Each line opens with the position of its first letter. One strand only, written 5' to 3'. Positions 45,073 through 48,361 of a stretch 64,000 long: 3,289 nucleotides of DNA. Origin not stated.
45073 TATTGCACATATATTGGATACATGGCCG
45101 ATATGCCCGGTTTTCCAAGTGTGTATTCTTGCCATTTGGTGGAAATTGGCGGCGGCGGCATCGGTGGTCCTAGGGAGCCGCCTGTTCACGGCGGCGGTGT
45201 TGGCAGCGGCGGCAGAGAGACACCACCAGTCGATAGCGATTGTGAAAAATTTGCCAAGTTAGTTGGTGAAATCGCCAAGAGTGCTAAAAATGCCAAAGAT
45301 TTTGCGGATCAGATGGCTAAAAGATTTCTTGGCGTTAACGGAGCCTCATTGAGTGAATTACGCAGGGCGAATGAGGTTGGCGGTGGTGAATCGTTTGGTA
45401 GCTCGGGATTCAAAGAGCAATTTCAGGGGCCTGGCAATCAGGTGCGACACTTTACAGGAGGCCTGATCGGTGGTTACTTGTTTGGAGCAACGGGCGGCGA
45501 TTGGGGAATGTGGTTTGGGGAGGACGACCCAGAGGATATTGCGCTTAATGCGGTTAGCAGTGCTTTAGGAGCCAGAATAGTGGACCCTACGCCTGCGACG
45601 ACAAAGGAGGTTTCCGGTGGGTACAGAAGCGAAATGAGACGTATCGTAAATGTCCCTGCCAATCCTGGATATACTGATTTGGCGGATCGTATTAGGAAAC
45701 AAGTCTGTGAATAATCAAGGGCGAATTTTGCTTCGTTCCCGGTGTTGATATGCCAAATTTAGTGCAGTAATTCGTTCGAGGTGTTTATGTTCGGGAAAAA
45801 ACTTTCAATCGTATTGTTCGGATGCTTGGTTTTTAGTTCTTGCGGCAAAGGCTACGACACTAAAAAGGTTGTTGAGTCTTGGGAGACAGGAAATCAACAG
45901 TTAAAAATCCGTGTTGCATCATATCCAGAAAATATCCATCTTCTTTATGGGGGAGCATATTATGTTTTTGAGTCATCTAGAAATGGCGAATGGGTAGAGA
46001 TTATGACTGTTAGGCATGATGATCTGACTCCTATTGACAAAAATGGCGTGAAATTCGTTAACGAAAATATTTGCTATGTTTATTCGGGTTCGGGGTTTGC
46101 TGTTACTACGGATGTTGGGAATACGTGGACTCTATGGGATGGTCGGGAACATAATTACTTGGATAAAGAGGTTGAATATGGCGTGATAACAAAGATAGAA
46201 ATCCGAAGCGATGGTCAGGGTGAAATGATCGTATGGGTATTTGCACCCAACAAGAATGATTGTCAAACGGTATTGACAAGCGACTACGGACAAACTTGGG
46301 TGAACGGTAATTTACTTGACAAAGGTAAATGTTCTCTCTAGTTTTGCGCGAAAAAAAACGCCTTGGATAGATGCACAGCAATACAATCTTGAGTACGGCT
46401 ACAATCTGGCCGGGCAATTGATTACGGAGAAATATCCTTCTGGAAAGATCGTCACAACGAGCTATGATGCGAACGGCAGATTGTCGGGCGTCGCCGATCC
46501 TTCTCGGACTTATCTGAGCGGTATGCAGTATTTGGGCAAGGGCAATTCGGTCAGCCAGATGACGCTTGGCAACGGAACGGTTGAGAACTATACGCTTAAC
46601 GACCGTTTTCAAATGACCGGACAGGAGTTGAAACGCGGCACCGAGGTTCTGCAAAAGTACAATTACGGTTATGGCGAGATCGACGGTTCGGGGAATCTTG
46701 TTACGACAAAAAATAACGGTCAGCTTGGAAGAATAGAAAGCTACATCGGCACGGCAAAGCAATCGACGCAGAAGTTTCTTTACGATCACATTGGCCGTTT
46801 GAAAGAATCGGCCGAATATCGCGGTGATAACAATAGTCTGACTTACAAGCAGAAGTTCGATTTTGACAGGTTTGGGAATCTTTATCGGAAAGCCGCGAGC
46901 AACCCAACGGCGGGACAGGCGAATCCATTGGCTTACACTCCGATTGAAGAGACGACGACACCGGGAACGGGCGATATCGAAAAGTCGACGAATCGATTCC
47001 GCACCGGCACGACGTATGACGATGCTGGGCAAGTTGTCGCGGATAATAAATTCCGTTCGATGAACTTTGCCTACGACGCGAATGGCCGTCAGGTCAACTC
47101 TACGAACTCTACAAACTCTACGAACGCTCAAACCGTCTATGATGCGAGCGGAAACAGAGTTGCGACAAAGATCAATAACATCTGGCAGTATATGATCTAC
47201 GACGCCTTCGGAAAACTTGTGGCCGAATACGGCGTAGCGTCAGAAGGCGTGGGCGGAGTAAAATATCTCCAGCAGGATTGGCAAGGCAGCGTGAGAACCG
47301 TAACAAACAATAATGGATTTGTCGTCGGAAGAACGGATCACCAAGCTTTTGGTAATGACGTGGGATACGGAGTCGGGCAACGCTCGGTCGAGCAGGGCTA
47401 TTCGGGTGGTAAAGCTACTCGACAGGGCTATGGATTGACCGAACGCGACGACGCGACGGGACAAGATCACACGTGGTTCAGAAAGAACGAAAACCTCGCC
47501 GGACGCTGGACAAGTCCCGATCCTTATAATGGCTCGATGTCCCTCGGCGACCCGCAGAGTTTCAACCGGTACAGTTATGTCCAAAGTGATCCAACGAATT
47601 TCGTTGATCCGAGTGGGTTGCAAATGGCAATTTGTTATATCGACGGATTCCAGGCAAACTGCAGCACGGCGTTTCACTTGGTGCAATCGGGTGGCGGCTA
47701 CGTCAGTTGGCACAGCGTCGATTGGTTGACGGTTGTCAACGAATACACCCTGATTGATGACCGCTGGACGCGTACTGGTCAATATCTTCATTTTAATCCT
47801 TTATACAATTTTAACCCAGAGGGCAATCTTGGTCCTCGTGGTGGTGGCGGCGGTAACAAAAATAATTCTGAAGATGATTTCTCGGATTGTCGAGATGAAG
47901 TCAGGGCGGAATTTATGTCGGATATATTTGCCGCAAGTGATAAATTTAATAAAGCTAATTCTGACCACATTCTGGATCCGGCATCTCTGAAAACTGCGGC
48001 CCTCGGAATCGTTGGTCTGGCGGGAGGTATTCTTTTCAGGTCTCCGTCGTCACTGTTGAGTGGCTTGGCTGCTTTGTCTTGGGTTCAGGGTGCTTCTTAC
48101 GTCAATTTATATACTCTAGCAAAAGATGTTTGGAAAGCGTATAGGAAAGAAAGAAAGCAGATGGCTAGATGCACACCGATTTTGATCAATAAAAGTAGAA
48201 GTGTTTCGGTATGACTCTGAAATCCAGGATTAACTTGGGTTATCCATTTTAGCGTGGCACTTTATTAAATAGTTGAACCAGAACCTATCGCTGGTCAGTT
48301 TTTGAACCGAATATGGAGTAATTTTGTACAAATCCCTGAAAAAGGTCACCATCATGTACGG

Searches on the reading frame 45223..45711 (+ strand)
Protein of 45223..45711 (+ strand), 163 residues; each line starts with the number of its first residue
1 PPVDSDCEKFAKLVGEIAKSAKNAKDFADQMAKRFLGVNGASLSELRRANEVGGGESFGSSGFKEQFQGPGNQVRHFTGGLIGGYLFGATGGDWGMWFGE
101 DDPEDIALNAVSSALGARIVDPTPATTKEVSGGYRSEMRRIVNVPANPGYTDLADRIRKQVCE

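Call 40: find_homologous_proteins(query=window:45223-45711:+, max_evalue=0.001)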
Query seq(163 aa) (163 aa): 2 proteins with E <= 0.001 among 99 candidates.
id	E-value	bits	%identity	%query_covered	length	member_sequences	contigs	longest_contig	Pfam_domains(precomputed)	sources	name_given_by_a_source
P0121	4.3e-15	75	37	99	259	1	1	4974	-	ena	-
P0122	1.6e-14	73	43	65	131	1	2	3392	-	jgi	jgi:hypothetical protein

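Call 44: search_solved_structures(query=A3, max_evalue=10)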
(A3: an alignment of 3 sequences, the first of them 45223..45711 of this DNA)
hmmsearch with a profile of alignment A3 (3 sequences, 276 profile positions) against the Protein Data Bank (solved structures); distinct sequences matched with E-value up to 10: 1.
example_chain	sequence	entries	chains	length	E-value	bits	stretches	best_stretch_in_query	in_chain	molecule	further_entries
9e78_0c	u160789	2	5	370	0.18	14.6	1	96-172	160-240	CFAP106B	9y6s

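Call 51: search_protein_representatives(alignment_id=A3)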
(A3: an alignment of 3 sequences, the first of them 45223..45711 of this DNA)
Query: 3 sequences, 276 profile positions. Proteins with E-value up to 0.001 (for the whole library): 2492; up to 1e-10: 534; up to 1e-30: 48. The best 150 are listed.
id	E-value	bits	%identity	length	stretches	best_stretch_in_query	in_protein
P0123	3.0e-77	276.4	-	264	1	1-275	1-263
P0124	2.4e-71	257.0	-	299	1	8-276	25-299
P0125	4.7e-71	256.0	-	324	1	9-276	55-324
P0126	4.1e-60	220.1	-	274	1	95-276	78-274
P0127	4.3e-58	213.5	-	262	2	114-276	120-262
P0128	1.4e-57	211.8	-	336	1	3-275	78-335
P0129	2.9e-56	207.5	-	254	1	107-276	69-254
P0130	8.2e-55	202.8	-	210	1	113-276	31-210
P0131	3.1e-54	200.9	-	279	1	1-276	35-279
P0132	6.9e-54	199.7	-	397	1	1-276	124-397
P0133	3.0e-53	197.6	-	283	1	2-140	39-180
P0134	4.5e-50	187.2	-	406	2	114-275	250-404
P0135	5.1e-50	187.0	-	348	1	107-276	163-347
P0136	2.5e-49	184.8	-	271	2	109-238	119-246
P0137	2.5e-48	181.5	-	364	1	1-241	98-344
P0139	3.1e-45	171.4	-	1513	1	6-276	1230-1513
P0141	1.7e-44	168.9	-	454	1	2-275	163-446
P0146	1.9e-42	162.2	-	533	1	9-276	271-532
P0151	2.0e-38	149.0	-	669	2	108-276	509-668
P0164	1.1e-32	130.1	-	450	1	108-275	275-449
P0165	1.2e-31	126.8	-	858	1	3-239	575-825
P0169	9.1e-31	123.9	-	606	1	3-243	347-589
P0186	9.8e-26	107.4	-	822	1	111-275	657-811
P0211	5.4e-19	85.3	-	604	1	3-239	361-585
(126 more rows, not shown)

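Call 53: search_protein_families(library=pfam, proteins=[P0125, P0139, P0186, P0151, P0164, P0141, P0146, P0169, P0165, P0211], max_evalue=0.01)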
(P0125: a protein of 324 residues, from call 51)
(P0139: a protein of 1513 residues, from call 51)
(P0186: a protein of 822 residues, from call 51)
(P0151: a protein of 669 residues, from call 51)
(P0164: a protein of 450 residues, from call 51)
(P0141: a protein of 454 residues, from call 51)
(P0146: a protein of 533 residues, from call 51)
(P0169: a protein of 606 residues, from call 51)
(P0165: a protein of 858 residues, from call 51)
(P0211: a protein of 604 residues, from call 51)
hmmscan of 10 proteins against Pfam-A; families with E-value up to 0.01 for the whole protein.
P0125 (324 aa): 0 families

P0139 (1513 aa): 1 family
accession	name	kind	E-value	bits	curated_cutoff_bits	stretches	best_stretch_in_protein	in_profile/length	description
PF05593.20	RHS_repeat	-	9e-13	48.7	22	2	868-903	1-36/38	RHS Repeat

P0186 (822 aa): 1 family
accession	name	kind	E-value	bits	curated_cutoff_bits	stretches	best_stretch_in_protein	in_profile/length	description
PF05593.20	RHS_repeat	-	1.5e-15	57.6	22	1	178-212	1-33/38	RHS Repeat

P0151 (669 aa): 1 family
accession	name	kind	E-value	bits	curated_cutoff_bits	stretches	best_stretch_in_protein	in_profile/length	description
PF05593.20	RHS_repeat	-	9.6e-14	51.8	22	1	76-110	1-35/38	RHS Repeat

P0164 (450 aa): 0 families

P0141 (454 aa): 1 family
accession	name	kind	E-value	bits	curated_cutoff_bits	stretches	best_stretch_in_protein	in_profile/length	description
PF05593.20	RHS_repeat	-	0.0063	17.3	22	0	6-30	12-36/38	RHS Repeat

P0146 (533 aa): 2 families
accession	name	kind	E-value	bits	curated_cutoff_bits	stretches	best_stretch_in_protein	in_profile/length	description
PF05593.20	RHS_repeat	-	5.2e-05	24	22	1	128-163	1-36/38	RHS Repeat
PF25023.1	TEN_YD-shell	-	0.00047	18.8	50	1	127-304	726-892/909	Teneurin YD-shell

P0169 (606 aa): 1 family
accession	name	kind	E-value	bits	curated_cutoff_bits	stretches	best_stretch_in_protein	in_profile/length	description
PF05593.20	RHS_repeat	-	3.7e-05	24.4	22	0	213-237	1-30/38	RHS Repeat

P0165 (858 aa): 2 families
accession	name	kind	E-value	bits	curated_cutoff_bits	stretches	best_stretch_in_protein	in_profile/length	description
PF05593.20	RHS_repeat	-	5.8e-05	23.8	22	2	100-137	1-38/38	RHS Repeat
PF03527.20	RHS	-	0.0011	19.2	27.9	1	512-542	4-34/38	RHS protein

P0211 (604 aa): 1 family
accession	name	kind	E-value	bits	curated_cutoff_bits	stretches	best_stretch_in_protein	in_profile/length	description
PF05593.20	RHS_repeat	-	4.7e-05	24.1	22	1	185-222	1-35/38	RHS Repeat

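Call 65: predict_structure(alignment_id=A4)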
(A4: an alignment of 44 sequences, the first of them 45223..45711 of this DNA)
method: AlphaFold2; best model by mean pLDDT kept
length: 163 residues; sequences in the alignment: 44
mean_pLDDT: 93.1   pTM: 0.87
mean pLDDT of the five models: 93.1, 92.3, 91.3, 91.2, 91.3
residues with pLDDT >= 90: 130; 70-90: 31; 50-70: 1; < 50: 1
segments of 3 or more residues with pLDDT < 50: none
pLDDT, mean of each block of 10 residues (from residue 1): 87 98 98 97 93 88 96 95 94 76 93 97 97 85 97 98 97
secondary structure, 60 per line:
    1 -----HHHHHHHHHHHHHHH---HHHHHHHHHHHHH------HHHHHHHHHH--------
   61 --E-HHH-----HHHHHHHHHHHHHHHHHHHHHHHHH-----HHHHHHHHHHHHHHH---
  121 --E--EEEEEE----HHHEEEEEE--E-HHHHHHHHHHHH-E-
elements in order: H6-20 H24-36 H43-52 H73-97 H103-117 E126-131 E139-144 H149-160
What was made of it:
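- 45058..45714 (+): Tip 2 (218 aa): a 2-Cys module, a Gly-rich linker, then a 160-aa globular domain framed by Cys62 and Cys217 (numbered from the L of DPSGL). The family motif is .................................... The AlphaFold model has pLDDT 93 and pTM 0.87 (call 65).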

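Call 69: fold_search(model_id=the predicted structure, library=pdb)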
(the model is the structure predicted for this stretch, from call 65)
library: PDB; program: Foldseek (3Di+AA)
matches with E <= 10: 91; with E <= 0.001: 0
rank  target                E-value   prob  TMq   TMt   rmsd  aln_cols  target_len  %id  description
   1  8db9_C                1.2e+00  0.04  0.12  0.08  12.4       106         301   13  Adenosine/guanosine nucleoside hydrolase bound to inhibitor (released 2022-09-07)
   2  3cue_B                1.8e+00  0.05  0.19  0.19  19.9       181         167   10  Crystal structure of a TRAPP subassembly activating the Rab Ypt1p (released 2008-07-08)
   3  7aoi_AR               1.9e+00  0.12  0.20  0.14  12.5        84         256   10  Trypanosoma brucei mitochondrial ribosome large subunit assembly intermediate (released 2020-12-02)
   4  7lr5_A                2.1e+00  0.06  0.17  0.22  11.3       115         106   11  Ni-bound crystal structure of the engineered cyt cb562 variant, DiCyt2, crystallized in the presence of Ni(II) (M1) an (released 2022-02-23)
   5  6vwm_i                2.2e+00  0.04  0.10  0.15  12.6        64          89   17  70S ribosome bound to HIV frameshifting stem-loop (FSS) and P-site tRNA (non-rotated conformation, Structure I) (released 2020-06-03)
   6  7e2d_G                2.3e+00  0.04  0.18  0.15  18.9       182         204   14  Monomer of TRAPPII (Closed) (released 2022-02-09)
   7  6me9_B                2.6e+00  0.04  0.16  0.09  13.2       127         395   11  XFEL crystal structure of human melatonin receptor MT2 in complex with ramelteon (released 2019-04-24)
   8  3oo3                  2.7e+00  0.03  0.16  0.09  13.1       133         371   13  Crystal Structure of the Orf6* (CYP165D3) Monooxygenase Involved in Teicoplanin Biosynthesis (released 2011-01-05)
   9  7ddz                  2.7e+00  0.03  0.18  0.10  19.4       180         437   12  The Crystal Structure of Human Neuropeptide Y Y2 Receptor with JNJ-31020028 (released 2021-01-27)
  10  9asb_Q                2.7e+00  0.02  0.17  0.06  16.6       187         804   12  Structure of human calcium-sensing receptor in complex with chimeric Gq (miniGisq) protein in nanodiscs (released 2024-04-17)
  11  7pub_DF               2.7e+00  0.02  0.13  0.06  15.6       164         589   15  Late assembly intermediate of the Trypanosoma brucei mitoribosomal small subunit (released 2022-05-04)
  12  7n4f_A                2.9e+00  0.04  0.17  0.21  11.8       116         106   12  Ni-bound crystal structure of the engineered cyt cb562 variant, AB2-H100A, crystallized in the presence of Ni(II) (released 2022-06-15)
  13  8db8_C                2.9e+00  0.02  0.12  0.09  11.7       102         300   16  Adenosine/guanosine nucleoside hydrolase bound to ImH (released 2022-09-07)
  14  8xzi_R                2.9e+00  0.02  0.15  0.09  20.6       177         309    9  Cryo-EM structure of the CMF-019-bound human APLNR-Gi complex (released 2024-03-20)
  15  8db6_C                3.1e+00  0.02  0.12  0.08  12.3       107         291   15  Adenosine/guanosine nucleoside hydrolase (released 2022-09-07)
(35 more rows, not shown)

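Call 98: fold_search(model_id=the predicted structure, library=viral)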
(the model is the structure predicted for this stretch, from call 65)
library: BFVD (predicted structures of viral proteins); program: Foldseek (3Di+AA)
matches with E <= 10: 121; with E <= 0.001: 0
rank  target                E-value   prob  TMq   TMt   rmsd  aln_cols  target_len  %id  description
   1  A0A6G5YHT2            7.0e-01  0.03  0.14  0.13  18.0       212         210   15  (no name in the UniProt tables at hand)
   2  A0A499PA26            9.3e-01  0.10  0.16  0.16   8.6        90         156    9  (no name in the UniProt tables at hand)
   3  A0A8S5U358            1.1e+00  0.33  0.17  0.18   6.5        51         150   20  Putative tail-component [Siphoviridae sp. ctFbM77]
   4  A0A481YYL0            1.2e+00  0.06  0.17  0.12  12.1        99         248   14  Uncharacterized protein [Mimivirus LCMiAC01]
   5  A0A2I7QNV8            1.2e+00  0.03  0.14  0.07  18.4       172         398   11  (no name in the UniProt tables at hand)
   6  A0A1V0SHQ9            1.3e+00  0.10  0.16  0.13   9.8        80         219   10  Uncharacterized protein [Klosneuvirus KNV1]
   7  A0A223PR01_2          2.3e+00  0.07  0.16  0.03   8.9        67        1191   18  RNA-directed RNA polymerase L [Laurel Lake virus]
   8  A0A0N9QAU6            2.4e+00  0.03  0.15  0.17  13.9       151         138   10  MutS8 [Chrysochromulina ericina virus CeV-01B]
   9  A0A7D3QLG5            2.5e+00  0.06  0.18  0.16  10.2       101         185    7  (no name in the UniProt tables at hand)
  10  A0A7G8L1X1            2.7e+00  0.06  0.20  0.22  11.6       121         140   10  Uncharacterized protein [Escherichia phage Mt1B1_P17]
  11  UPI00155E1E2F         2.7e+00  0.03  0.12  0.14  16.7        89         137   12  (no name look-up for this kind of identifier)
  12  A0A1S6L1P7            2.7e+00  0.02  0.17  0.17  18.7       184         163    9  (no name in the UniProt tables at hand)
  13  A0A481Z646            2.7e+00  0.02  0.16  0.05  14.9       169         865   11  Ribonuclease III [Pithovirus LCPAC201]
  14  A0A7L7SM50            2.7e+00  0.01  0.12  0.11  21.8       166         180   14  (no name in the UniProt tables at hand)
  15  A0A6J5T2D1            3.0e+00  0.03  0.17  0.04  14.3       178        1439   11  DUF4214 domain-containing protein [uncultured Caudovirales phage]
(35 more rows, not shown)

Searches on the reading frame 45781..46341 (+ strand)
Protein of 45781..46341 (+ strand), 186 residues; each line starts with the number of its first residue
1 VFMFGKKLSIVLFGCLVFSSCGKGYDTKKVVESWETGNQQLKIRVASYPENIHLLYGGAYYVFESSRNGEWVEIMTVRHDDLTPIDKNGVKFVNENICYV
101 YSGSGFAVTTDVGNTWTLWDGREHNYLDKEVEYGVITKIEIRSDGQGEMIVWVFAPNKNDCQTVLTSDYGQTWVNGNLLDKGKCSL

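Call 10: search_protein_families(library=pfam, proteins=[window:45781-46341:+], max_evalue=0.1)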
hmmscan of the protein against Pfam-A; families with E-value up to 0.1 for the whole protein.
window:45781-46341:+ (186 aa): 0 families

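Call 14: search_protein_families(library=ncbifam, proteins=[window:45781-46341:+], max_evalue=0.1)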
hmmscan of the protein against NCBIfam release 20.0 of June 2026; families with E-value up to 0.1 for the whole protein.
window:45781-46341:+ (186 aa): 0 families

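Call 16: search_protein_families(library=pfam, proteins=[window:45781-46341:+], max_evalue=10)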
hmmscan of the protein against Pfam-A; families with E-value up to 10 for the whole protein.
window:45781-46341:+ (186 aa): 0 families

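Call 58: search_solved_structures(query=window:45781-46338:+, max_evalue=10)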
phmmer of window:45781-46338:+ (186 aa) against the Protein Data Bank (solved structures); distinct sequences matched with E-value up to 10: 0.

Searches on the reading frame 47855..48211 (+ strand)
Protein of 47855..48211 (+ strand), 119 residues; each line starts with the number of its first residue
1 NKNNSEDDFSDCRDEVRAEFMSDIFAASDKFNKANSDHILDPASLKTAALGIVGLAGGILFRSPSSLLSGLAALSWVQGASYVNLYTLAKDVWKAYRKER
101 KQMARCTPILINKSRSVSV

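Call 57: search_solved_structures(query=window:47855-48211:+, max_evalue=10)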
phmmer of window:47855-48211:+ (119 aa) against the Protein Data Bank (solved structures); distinct sequences matched with E-value up to 10: 7.
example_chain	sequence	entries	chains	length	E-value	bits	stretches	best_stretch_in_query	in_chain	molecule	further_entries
8dpv_A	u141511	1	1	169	0.053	17.3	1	28-94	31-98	Interleukin-11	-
6o4o_A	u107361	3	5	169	0.06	17.1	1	28-94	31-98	Interleukin-11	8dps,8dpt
4mhl_A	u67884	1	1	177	0.068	16.9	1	28-94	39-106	Interleukin-11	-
8qy4_A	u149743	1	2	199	0.072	16.8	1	28-94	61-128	Interleukin-11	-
8dpu_B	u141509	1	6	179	0.075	16.8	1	28-94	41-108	Interleukin-11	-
8dpw_A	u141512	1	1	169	0.4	14.5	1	28-94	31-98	Interleukin-11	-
5lhj_A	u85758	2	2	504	0.5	14.1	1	20-90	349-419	Leucine aminopeptidase 2, chloroplastic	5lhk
